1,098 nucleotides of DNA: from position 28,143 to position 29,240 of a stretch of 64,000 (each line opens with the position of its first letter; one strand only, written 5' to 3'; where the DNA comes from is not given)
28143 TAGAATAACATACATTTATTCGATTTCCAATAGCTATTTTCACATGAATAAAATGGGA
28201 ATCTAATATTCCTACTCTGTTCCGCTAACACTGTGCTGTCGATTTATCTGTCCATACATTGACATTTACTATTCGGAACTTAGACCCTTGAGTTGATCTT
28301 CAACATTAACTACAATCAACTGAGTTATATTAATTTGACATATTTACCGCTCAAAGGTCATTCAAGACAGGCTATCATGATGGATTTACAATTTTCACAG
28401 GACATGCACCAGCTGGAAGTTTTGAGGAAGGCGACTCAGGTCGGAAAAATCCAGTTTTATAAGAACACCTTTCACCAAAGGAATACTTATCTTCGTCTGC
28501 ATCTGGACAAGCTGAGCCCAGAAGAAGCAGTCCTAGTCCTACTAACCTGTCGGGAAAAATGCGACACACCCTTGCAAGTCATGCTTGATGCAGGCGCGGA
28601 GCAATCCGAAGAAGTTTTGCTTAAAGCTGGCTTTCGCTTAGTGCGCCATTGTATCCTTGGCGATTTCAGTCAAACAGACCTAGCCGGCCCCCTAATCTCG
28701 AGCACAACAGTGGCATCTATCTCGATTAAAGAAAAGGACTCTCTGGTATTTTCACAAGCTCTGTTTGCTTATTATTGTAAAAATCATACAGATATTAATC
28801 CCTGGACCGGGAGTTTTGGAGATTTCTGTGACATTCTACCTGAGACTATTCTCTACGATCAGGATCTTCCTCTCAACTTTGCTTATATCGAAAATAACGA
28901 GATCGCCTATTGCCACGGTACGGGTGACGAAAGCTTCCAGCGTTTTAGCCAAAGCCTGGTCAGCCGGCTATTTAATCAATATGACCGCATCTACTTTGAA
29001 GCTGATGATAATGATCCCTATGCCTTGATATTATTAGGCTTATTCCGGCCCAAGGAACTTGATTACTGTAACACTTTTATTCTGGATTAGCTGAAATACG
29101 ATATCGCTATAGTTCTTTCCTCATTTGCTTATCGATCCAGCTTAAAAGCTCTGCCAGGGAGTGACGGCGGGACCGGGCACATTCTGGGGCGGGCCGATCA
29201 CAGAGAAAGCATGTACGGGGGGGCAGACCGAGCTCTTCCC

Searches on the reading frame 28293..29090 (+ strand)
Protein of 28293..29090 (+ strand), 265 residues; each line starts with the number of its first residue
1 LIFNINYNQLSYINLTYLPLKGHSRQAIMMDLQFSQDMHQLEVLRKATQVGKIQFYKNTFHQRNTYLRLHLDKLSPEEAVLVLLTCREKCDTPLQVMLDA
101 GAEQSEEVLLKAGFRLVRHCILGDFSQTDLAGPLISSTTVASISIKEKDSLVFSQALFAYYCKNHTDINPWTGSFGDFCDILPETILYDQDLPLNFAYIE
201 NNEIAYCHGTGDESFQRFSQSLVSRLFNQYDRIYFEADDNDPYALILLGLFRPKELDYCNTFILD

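Call 3: search_protein_families(library=pfam, proteins=[window:28293-29090:+], max_evalue=0.01)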
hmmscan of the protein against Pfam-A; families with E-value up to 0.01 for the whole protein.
window:28293-29090:+ (265 aa): 0 families

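Call 4: search_protein_families(library=ncbifam, proteins=[window:28293-29090:+], max_evalue=0.01)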
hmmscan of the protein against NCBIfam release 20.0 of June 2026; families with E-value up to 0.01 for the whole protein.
window:28293-29090:+ (265 aa): 0 families

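Call 48: search_protein_families(library=pfam, proteins=[window:28293-29090:+], max_evalue=5)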
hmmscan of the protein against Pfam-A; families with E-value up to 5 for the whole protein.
window:28293-29090:+ (265 aa): 1 family
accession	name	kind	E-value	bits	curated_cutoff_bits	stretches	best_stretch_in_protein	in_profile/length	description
PF24310.1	THSD1_D2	-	0.12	12.8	27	1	24-88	34-97/108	THSD1 second Ig-like domain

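Call 49: search_solved_structures(query=window:28293-29090:+, max_evalue=1)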
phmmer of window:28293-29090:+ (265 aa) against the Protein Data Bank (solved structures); distinct sequences matched with E-value up to 1: 0.
